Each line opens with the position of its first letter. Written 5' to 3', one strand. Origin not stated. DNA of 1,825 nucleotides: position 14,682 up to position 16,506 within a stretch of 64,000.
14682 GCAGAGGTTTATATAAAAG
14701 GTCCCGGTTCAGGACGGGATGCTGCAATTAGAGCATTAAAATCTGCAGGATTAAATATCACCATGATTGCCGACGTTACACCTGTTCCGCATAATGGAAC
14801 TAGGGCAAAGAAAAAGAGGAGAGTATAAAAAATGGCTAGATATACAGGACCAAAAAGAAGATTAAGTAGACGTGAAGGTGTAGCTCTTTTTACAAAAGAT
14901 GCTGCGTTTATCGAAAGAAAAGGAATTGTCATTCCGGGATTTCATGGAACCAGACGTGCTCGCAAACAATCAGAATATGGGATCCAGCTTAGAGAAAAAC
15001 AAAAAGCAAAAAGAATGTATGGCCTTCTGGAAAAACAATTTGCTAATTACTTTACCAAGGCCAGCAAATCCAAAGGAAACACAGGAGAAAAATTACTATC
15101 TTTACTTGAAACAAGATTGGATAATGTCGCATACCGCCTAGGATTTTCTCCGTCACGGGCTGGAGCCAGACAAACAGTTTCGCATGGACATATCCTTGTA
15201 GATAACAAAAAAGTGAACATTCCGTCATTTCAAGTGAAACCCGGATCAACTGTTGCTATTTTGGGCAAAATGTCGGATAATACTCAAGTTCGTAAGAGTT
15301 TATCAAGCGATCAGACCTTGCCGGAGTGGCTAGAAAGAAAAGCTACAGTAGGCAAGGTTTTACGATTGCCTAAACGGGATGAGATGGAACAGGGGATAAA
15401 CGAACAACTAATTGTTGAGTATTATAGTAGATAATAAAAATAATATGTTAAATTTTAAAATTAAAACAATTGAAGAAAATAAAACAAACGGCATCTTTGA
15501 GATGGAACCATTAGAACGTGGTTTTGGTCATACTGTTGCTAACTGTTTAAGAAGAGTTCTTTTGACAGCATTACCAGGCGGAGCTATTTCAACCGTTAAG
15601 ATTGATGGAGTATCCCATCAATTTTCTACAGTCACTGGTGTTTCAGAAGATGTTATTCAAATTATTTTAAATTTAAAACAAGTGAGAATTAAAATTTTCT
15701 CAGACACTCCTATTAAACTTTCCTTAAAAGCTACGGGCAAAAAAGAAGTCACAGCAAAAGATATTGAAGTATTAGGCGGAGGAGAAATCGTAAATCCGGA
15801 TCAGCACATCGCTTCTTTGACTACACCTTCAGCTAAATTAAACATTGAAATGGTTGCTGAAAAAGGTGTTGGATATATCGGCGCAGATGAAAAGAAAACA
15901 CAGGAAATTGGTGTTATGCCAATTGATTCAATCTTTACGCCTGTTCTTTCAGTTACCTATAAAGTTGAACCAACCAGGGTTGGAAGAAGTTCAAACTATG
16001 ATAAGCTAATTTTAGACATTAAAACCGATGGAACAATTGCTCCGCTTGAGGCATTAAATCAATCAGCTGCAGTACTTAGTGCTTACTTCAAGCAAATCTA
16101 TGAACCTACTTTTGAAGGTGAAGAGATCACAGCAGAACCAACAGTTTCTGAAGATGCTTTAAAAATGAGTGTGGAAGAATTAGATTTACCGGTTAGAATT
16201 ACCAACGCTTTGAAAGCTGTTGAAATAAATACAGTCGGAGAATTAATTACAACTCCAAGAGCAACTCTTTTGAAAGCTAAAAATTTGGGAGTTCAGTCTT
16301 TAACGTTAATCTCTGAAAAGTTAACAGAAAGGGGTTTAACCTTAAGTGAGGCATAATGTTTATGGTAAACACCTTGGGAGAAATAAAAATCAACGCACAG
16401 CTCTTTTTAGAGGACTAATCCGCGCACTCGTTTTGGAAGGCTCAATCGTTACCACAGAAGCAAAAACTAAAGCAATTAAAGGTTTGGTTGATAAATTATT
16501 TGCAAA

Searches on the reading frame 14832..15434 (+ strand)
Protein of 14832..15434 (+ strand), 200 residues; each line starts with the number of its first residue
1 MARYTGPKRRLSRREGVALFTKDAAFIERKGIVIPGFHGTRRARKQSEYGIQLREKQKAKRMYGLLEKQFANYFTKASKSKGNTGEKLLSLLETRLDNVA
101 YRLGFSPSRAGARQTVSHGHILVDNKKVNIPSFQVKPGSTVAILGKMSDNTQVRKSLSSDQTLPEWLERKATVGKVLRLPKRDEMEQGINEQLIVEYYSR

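Call 47: search_protein_families(library=pfam, proteins=[window:14832-15434:+], max_evalue=0.00001)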
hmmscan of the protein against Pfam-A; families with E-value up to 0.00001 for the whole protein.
window:14832-15434:+ (200 aa): 2 families
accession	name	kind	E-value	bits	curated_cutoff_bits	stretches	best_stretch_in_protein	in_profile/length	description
PF00163.24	Ribosomal_S4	-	1e-27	97.1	23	1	3-93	1-95/95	Ribosomal protein S4/S9 N-terminal domain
PF01479.30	S4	-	1.2e-17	63.7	22.8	1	95-141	2-48/48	S4 domain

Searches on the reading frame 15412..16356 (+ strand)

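Call 47: search_protein_families(library=pfam, proteins=[window:15412-16356:+], max_evalue=0.00001)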
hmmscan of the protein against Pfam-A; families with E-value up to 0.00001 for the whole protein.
window:15412-16356:+ (314 aa): 3 families
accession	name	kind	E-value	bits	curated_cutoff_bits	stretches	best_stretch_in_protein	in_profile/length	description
PF01000.31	RNA_pol_A_bac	-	1e-29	103.6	33.9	1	62-176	1-119/119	RNA polymerase Rpb3/RpoA insert domain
PF01193.29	RNA_pol_L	-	3.6e-19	68.7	24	1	32-224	1-72/74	RNA polymerase Rpb3/Rpb11 dimerisation domain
PF03118.21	RNA_pol_A_CTD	-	1.7e-17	63.3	23.8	1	246-306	7-67/67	Bacterial RNA polymerase, alpha chain C terminal domain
